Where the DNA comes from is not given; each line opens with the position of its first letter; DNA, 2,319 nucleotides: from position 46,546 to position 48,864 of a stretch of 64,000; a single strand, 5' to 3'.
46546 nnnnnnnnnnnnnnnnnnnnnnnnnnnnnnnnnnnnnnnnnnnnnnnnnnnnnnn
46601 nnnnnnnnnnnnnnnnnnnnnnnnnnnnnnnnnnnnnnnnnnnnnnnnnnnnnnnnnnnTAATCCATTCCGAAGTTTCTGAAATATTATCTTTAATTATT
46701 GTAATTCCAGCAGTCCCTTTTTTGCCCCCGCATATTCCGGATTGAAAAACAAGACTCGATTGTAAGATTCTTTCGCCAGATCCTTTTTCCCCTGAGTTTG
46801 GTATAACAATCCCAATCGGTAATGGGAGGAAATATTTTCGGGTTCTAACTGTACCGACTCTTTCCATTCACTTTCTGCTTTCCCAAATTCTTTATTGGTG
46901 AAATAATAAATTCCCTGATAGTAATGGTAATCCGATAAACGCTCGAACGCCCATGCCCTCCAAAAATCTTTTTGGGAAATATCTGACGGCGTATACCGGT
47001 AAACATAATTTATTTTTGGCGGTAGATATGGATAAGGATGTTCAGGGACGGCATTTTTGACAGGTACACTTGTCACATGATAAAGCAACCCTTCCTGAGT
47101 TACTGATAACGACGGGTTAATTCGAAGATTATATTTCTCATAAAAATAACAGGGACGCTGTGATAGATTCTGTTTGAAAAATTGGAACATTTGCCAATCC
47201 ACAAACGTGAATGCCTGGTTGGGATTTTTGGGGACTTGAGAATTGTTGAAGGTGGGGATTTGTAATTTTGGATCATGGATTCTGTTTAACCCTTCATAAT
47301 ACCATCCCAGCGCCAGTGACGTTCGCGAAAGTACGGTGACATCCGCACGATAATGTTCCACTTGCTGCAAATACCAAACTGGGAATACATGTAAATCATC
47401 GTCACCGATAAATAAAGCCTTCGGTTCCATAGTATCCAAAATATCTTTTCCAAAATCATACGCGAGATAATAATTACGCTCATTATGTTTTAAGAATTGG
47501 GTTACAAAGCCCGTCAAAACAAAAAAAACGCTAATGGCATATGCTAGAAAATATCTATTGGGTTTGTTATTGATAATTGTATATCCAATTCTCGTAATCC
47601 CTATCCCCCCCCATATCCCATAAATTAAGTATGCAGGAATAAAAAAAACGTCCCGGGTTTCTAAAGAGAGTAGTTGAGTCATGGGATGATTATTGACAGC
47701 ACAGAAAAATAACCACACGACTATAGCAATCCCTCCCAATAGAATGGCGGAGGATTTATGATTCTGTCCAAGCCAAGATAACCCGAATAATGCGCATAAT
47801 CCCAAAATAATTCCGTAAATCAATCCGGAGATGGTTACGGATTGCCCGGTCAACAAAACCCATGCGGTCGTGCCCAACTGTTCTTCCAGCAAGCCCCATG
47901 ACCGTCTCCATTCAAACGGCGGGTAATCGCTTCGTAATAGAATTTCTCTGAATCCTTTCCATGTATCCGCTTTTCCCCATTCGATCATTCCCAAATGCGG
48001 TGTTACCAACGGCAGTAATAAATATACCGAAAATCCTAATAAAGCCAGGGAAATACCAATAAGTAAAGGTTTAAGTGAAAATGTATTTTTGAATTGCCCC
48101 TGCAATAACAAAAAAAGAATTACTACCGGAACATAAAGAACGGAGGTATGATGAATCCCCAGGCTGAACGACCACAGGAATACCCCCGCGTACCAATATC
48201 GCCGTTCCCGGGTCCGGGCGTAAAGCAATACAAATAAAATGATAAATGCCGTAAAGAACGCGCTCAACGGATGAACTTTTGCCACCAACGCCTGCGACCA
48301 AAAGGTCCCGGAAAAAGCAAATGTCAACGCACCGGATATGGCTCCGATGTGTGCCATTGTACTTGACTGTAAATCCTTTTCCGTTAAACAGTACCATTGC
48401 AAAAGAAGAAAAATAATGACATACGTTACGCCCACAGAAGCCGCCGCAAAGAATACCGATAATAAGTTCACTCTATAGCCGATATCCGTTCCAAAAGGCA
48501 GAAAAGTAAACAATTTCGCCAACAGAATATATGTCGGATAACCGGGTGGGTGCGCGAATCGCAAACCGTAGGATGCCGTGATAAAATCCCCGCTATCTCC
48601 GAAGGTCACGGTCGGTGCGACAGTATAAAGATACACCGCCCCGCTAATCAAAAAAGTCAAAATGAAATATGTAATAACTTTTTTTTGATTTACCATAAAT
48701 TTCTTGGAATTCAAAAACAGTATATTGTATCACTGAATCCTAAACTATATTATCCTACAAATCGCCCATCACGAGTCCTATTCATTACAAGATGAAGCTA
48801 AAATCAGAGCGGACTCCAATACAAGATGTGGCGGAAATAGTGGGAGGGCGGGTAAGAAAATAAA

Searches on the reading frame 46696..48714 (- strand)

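Call 30: search_protein_families(library=pfam, proteins=[window:46696-48714:-], max_evalue=0.001)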
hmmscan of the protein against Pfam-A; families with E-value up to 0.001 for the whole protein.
window:46696-48714:- (672 aa): 5 families
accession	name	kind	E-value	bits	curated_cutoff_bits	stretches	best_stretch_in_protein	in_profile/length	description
PF11028.14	TMEM260-like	-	8.6e-39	133.6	24.2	1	40-209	1-176/179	Protein O-mannosyl-transferase TMEM260-like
PF07719.23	TPR_2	-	3.3e-09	36.6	27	0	595-627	2-34/34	Tetratricopeptide repeat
PF00515.34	TPR_1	-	7.5e-09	35.5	27.8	1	630-661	3-34/34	Tetratricopeptide repeat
PF13414.12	TPR_11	-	6.7e-05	22.9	26.8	1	609-642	9-42/42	TPR repeat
PF13181.12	TPR_8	-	0.00023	21.5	25.7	1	629-655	2-28/34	Tetratricopeptide repeat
